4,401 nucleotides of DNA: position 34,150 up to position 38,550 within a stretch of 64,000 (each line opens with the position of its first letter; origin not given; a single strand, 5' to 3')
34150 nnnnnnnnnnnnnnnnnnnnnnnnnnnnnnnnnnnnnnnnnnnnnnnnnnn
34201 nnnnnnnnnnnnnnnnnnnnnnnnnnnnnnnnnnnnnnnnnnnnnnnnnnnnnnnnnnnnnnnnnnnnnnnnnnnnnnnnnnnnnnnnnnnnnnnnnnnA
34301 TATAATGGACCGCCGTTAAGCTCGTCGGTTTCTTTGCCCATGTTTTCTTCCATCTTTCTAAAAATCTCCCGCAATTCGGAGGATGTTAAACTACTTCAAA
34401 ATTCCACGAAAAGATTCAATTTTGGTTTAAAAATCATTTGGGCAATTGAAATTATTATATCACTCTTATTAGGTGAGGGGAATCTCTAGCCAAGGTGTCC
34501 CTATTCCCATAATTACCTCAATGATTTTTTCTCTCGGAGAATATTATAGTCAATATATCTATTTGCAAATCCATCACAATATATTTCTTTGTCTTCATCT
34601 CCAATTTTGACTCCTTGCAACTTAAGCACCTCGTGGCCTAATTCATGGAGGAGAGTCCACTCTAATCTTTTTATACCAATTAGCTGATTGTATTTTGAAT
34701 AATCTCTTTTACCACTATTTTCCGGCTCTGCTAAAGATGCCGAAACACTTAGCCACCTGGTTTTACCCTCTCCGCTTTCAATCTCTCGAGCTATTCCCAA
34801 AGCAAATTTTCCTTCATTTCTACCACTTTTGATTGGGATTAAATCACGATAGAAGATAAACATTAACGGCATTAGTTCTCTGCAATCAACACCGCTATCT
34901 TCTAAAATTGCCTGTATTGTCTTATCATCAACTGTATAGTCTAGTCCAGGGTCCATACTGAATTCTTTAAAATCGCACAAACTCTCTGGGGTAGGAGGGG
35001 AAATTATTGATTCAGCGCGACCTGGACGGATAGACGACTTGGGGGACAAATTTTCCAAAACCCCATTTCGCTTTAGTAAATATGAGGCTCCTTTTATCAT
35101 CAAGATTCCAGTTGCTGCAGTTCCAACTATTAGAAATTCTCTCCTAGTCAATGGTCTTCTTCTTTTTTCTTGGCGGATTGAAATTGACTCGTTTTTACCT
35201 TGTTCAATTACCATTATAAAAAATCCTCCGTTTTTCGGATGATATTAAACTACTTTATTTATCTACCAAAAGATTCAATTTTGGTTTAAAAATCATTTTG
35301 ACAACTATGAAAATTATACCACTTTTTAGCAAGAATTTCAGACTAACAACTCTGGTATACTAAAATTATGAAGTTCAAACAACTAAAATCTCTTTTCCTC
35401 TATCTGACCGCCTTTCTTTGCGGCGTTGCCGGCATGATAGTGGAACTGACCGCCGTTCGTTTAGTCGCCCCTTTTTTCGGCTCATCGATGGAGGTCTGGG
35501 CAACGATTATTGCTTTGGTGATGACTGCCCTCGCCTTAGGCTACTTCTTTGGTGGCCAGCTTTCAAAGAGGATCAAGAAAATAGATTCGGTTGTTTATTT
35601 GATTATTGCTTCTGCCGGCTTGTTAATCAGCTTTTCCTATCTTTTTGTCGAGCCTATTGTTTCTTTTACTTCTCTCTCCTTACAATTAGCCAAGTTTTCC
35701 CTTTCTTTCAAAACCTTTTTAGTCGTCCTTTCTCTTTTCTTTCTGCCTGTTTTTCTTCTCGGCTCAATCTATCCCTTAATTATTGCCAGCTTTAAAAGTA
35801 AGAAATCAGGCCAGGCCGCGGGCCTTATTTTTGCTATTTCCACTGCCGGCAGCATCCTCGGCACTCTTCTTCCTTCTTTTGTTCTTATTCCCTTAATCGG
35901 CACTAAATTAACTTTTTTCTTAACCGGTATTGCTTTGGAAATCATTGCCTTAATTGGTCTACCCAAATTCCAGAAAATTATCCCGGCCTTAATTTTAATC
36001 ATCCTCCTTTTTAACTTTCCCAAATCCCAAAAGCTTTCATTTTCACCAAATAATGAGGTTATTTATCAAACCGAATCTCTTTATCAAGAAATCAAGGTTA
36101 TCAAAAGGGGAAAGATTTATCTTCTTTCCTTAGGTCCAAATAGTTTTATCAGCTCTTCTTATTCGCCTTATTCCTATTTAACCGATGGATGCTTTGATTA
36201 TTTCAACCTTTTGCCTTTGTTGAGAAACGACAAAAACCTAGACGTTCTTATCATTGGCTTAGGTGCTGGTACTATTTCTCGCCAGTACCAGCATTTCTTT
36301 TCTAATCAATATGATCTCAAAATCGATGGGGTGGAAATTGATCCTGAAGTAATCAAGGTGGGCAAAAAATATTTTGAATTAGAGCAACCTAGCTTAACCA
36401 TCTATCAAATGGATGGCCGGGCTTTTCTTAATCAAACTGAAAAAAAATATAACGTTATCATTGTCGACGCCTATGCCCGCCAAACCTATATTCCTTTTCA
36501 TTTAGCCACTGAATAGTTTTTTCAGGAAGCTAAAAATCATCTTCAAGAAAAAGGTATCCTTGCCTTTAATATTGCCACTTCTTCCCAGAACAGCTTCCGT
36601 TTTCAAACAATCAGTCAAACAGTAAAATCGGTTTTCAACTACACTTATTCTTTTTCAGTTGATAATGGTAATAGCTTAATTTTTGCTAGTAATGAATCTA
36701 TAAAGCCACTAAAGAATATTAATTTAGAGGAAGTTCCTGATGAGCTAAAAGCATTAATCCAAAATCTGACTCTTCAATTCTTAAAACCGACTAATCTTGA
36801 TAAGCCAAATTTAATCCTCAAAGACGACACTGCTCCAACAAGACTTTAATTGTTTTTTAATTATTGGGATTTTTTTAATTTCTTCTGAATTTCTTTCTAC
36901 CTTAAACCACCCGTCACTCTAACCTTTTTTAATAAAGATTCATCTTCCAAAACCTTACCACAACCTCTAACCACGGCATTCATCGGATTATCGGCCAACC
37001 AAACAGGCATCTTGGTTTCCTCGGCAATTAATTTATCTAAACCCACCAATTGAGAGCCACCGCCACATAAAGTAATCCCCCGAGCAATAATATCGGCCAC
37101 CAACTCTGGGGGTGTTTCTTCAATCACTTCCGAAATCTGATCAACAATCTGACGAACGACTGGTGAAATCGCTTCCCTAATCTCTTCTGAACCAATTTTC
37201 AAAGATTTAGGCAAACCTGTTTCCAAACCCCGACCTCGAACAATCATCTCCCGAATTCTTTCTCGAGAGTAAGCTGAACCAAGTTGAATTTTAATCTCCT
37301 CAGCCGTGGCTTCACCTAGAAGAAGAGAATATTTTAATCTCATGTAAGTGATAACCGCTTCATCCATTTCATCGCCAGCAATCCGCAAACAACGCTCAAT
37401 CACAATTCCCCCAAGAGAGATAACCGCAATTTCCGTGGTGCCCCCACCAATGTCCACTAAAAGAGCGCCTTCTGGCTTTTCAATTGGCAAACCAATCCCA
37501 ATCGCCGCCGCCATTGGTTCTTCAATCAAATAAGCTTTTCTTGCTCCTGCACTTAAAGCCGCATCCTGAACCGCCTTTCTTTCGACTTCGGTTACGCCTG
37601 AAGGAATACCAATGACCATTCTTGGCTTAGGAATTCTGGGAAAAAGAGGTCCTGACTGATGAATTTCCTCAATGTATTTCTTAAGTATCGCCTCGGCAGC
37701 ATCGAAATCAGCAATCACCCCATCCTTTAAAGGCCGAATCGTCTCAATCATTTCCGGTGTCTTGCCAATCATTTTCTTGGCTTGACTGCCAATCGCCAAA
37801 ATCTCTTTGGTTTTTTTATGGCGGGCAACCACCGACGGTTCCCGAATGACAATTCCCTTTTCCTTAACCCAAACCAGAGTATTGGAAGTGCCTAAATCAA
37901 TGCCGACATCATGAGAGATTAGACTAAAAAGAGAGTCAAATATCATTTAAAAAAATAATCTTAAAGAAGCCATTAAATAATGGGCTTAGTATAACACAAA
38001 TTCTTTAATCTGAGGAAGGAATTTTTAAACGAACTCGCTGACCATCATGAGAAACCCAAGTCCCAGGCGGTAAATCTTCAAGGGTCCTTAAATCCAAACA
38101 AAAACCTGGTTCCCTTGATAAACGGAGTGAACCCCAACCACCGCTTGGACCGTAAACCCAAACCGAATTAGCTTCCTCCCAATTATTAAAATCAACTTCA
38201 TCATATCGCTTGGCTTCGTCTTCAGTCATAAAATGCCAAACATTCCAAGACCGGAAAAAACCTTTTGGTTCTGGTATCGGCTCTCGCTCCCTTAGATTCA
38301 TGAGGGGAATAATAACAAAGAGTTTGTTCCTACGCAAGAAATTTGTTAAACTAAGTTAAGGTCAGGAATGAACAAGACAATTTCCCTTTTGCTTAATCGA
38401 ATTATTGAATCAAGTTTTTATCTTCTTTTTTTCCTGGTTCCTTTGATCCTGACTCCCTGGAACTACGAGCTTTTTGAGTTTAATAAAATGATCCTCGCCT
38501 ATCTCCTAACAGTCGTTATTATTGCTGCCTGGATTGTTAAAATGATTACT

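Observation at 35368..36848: Membrane-bound spermidine-synthase-like gene interrupted by one in-frame TAG, with an intact domain continuing downstream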

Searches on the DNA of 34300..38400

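Call 35: search_rna_families(source=window, start=34300, end=38400, threshold=evalue, max_evalue=1)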
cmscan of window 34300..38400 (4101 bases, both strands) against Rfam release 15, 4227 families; matches with E-value up to 1: 0.
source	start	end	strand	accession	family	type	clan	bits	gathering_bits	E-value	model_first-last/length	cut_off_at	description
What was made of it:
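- Tried and rejected: Rfam scan of 34300-38400 found no hit (call 35).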

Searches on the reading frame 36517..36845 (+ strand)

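Call 6: search_protein_families(library=pfam, proteins=[window:36517-36845:+], max_evalue=0.1)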
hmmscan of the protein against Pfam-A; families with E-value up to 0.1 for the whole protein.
window:36517-36845:+ (109 aa): 1 family
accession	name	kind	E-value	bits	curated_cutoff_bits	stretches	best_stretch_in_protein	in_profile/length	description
PF21057.2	Hikeshi-like_C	-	0.092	13.1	27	0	34-66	9-36/58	Hikeshi-like, C-terminal domain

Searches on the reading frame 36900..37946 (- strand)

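Call 27: search_protein_families(library=pfam, proteins=[window:36900-37946:-], max_evalue=0.001)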
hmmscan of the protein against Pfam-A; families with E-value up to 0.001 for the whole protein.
window:36900-37946:- (349 aa): 7 families
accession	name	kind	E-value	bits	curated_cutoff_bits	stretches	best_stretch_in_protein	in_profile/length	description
PF06723.19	MreB_Mbl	-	2.3e-135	451.1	27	1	12-339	2-325/327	MreB/Mbl protein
PF00012.26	HSP70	-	6.7e-14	51.5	20.6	1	110-328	136-367/599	Hsp70 protein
PF14450.12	FtsA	-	1e-13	52.2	31.8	1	163-320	2-112/127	Cell division protein FtsA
PF00022.25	Actin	-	1.4e-08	34.2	27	1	35-204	29-189/410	Actin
PF11104.14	PilM_2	-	1.3e-05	24.8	27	0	289-320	276-307/340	Type IV pilus assembly protein PilM;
PF06277.17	EutA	-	5.9e-05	22.6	27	0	161-234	145-219/475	Ethanolamine utilisation protein EutA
PF25216.1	Volactin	-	0.00043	20.3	35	0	41-329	50-317/321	Volactin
